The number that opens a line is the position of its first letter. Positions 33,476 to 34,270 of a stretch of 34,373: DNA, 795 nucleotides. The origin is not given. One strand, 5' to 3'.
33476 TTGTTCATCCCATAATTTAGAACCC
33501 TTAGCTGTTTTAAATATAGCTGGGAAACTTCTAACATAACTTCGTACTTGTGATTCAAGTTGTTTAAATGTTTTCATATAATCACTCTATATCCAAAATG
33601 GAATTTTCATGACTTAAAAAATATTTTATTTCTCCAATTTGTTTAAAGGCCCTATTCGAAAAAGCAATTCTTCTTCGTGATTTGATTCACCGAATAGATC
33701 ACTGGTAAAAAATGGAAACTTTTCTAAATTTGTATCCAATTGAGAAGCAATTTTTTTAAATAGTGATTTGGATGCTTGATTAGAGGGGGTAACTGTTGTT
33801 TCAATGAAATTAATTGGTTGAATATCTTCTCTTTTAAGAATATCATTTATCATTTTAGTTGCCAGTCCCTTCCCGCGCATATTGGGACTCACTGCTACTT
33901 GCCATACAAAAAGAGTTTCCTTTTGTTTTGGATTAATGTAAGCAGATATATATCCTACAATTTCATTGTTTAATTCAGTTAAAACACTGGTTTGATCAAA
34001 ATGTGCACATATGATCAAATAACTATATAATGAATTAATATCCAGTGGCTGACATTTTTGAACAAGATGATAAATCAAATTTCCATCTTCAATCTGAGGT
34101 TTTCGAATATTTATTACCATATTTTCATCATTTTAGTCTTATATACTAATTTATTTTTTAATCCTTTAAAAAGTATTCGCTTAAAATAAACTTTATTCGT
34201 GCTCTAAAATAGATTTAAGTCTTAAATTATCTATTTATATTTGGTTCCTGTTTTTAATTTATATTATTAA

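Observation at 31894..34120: Complete ectABC ectoine-biosynthesis operon in a methanogen-type genome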

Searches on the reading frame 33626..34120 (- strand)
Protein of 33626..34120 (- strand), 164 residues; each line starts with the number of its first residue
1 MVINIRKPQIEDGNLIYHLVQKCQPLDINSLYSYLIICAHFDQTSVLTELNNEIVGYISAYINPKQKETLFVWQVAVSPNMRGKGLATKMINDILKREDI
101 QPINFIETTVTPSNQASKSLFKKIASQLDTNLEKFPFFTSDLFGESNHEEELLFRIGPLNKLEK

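Call 3: search_protein_families(library=ncbifam, proteins=[window:33626-34120:-])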
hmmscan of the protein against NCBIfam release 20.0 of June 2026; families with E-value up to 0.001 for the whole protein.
window:33626-34120:- (164 aa): 3 families
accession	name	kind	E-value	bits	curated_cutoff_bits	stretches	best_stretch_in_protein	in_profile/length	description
TIGR02406.1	ectoine_EctA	equivalog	3.7e-61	205.7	120.6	1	5-159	1-156/157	diaminobutyrate acetyltransferase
TIGR01575.1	rimI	equivalog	3.4e-07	30.5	86.4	1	46-125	35-111/132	ribosomal protein S18-alanine N-acetyltransferase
NF033083.0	AAC_3_I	equivalog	0.00087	19.5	200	0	47-96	52-104/145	AAC(3)-I family aminoglycoside N-acetyltransferase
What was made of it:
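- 33626..34120 (-): ectA, L-2,4-diaminobutyrate N-gamma-acetyltransferase (164 aa, GNAT fold). TIGR02406 equivalog 205.7 bits against a cut-off of 120.6 (call 3).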

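Call 4: search_protein_families(library=pfam, proteins=[window:33626-34120:-])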
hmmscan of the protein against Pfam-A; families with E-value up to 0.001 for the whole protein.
window:33626-34120:- (164 aa): 5 families
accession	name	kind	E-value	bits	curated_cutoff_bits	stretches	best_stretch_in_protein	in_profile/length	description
PF00583.31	Acetyltransf_1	-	1.5e-14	54.7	20.7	1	17-123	5-113/116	Acetyltransferase (GNAT) family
PF13508.13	Acetyltransf_7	-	3.7e-08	34.1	27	1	47-123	7-79/84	Acetyltransferase (GNAT) domain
PF13673.13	Acetyltransf_10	-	8.9e-06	26.1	23.6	1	44-118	32-100/128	Acetyltransferase (GNAT) domain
PF13302.13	Acetyltransf_3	-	0.00047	21.3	25.4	1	50-124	60-135/138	Acetyltransferase (GNAT) domain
PF08445.16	FR47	-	0.00069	20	22.1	0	73-130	25-81/86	FR47-like protein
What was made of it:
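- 33626..34120 (-): PF00583 (call 4).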

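Call 30: search_solved_structures(query=window:33626-34120:-, show_alignments=1)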
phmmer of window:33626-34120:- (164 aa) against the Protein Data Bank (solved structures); distinct sequences matched with E-value up to 0.001: 6.
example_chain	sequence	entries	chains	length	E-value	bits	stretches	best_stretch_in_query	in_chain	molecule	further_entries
3d3s_A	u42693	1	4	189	4.6e-39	137.2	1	4-159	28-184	L-2,4-diaminobutyric acid acetyltransferase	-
6sjy_A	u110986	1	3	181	3.2e-31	111.7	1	5-159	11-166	L-2,4-diaminobutyric acid acetyltransferase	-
6sk1_A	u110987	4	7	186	3.5e-31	111.6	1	5-159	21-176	L-2,4-diaminobutyric acid acetyltransferase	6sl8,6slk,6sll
6wqb_A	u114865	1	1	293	4.8e-05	26.7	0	9-96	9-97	N-terminal acetyltransferase, GNAT family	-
6wqc_A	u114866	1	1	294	4.8e-05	26.7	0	9-96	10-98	N-terminal acetyltransferase, GNAT family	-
8bip_A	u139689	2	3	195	0.00058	23.2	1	31-126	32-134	N-terminal acetyltransferase B complex catalytic subunit NAT3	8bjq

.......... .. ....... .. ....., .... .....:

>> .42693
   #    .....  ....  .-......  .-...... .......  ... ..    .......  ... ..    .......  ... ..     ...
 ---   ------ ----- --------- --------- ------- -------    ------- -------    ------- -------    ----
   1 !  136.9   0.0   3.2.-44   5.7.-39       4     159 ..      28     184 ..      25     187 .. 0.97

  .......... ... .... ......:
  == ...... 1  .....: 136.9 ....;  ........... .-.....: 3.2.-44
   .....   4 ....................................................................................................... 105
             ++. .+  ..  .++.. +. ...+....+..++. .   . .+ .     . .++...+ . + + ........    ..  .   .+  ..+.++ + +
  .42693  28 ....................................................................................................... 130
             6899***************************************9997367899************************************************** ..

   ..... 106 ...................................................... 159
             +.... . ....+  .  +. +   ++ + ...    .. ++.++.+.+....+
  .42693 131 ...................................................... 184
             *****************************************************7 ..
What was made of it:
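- On ectABC ectoine biosynthesis gene cluster: 3d3s E 4.6e-39 (call 30).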
